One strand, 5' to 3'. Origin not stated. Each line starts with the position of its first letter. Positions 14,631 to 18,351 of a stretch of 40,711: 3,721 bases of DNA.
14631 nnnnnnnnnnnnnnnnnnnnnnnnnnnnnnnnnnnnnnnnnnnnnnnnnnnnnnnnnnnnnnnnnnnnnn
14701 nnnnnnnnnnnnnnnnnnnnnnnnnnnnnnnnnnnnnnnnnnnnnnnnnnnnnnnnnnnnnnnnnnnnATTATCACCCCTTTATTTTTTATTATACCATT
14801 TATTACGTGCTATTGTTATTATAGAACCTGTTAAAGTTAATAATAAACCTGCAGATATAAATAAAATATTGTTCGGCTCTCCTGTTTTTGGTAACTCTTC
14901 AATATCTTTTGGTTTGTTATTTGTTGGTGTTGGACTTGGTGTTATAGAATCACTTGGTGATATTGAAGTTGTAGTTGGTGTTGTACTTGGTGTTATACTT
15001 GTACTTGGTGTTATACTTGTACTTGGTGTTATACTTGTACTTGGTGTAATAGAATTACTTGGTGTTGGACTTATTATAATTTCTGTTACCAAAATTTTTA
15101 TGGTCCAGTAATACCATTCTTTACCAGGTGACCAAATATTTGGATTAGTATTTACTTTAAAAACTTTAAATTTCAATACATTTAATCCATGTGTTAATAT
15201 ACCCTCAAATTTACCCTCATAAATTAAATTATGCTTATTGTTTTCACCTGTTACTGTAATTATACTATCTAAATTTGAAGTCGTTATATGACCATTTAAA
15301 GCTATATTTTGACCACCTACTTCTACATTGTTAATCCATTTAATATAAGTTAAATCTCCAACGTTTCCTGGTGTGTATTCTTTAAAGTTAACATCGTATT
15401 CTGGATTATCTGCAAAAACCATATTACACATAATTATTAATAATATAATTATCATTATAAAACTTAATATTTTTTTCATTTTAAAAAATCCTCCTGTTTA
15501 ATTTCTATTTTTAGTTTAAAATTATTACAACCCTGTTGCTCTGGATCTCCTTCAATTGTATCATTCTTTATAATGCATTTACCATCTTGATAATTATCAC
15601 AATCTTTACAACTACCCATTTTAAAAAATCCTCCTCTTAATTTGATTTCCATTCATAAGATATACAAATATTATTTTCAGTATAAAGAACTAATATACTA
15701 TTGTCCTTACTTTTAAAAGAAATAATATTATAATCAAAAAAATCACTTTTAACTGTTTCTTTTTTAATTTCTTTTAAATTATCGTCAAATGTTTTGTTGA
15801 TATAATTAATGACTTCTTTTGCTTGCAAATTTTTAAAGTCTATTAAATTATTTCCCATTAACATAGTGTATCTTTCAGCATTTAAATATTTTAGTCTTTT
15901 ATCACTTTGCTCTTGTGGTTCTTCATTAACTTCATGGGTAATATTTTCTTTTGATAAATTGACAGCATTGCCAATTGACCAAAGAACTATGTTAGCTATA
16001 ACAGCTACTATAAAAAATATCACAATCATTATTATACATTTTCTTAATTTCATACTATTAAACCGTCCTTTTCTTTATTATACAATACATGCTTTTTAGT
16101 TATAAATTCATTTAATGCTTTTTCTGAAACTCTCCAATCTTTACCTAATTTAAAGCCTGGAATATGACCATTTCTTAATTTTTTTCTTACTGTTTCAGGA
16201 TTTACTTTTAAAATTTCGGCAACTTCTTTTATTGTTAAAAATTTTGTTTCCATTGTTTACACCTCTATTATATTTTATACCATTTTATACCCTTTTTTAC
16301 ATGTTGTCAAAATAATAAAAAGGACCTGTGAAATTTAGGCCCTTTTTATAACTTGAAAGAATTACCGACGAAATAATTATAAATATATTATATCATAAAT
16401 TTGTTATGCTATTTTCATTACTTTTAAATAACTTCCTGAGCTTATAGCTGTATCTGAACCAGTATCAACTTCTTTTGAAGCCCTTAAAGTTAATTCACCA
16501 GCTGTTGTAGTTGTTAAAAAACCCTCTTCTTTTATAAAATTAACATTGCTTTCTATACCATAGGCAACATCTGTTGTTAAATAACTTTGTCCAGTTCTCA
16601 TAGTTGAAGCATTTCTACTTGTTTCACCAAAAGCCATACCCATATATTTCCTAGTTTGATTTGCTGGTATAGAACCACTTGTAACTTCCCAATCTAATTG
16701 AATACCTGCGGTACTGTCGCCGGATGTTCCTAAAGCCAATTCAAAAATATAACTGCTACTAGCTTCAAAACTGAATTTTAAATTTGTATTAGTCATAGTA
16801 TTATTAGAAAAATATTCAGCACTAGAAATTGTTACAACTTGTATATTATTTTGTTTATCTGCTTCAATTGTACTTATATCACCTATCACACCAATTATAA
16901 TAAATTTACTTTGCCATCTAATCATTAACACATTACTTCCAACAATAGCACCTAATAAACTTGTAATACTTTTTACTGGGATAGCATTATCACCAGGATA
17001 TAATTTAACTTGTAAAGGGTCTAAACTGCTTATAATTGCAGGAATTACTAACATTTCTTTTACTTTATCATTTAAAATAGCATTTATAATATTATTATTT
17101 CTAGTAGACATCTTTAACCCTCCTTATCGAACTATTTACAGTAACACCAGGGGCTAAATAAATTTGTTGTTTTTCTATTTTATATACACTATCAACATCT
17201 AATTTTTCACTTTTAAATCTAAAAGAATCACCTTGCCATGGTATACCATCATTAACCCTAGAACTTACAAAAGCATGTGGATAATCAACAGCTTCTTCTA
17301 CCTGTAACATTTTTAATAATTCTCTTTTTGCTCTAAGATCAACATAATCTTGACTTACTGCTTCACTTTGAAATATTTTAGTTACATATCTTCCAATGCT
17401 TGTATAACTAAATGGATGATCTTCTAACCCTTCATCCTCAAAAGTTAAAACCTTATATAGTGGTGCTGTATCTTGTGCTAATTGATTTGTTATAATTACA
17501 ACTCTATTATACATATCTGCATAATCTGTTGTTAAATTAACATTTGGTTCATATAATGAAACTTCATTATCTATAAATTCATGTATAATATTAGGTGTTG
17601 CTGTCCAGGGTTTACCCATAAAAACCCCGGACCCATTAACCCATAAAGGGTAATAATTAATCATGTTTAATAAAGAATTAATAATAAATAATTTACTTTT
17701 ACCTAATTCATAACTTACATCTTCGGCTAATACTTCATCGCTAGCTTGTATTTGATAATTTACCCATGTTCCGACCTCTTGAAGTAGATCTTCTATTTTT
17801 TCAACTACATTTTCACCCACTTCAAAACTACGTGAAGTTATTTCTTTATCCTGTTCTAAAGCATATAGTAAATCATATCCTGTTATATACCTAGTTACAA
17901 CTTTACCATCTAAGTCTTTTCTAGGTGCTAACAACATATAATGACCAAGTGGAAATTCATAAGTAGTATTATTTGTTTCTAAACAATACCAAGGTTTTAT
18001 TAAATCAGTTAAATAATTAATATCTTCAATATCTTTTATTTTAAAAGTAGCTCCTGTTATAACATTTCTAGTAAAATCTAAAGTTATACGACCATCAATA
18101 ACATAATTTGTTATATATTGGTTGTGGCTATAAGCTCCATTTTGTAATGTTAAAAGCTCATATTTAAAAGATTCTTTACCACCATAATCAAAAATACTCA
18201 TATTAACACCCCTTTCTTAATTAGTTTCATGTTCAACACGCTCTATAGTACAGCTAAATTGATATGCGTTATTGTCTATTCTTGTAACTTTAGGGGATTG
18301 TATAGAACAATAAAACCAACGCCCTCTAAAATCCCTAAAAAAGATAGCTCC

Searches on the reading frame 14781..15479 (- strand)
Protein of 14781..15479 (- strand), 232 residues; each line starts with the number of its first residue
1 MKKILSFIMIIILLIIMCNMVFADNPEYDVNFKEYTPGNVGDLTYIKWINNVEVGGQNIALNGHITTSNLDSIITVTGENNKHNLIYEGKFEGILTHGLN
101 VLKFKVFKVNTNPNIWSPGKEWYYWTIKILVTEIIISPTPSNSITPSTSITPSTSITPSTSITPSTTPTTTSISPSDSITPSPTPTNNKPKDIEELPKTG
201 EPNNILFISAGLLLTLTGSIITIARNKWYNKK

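Call 20: search_protein_families(library=phrogs, proteins=[window:14781-15479:-], max_evalue=0.001)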
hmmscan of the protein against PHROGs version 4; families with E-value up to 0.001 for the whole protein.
window:14781-15479:- (232 aa): 1 family
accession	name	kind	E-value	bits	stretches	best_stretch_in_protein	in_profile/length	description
phrog_15511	-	unknown function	0.00018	21.7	1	137-187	221-276/511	-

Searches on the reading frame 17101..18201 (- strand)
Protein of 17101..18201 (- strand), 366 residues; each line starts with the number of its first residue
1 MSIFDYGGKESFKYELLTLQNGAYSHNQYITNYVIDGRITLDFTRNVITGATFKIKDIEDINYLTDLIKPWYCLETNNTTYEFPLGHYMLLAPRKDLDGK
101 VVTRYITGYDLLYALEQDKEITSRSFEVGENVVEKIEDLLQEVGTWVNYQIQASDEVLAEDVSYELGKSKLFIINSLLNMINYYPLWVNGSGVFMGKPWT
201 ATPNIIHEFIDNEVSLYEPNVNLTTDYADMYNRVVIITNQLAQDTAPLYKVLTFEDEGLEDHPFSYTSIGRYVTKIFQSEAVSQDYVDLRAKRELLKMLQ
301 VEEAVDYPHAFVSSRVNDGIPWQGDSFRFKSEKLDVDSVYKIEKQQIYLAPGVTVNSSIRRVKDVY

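Call 20: search_protein_families(library=phrogs, proteins=[window:17101-18201:-], max_evalue=0.001)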
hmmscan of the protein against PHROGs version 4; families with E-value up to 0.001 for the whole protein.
window:17101-18201:- (366 aa): 2 families
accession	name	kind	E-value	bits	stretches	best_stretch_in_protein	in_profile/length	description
phrog_26795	-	unknown function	4.5e-28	99.1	1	51-361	408-724/728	-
phrog_1887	-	tail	5.6e-22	79.5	1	31-310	322-609/670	tail protein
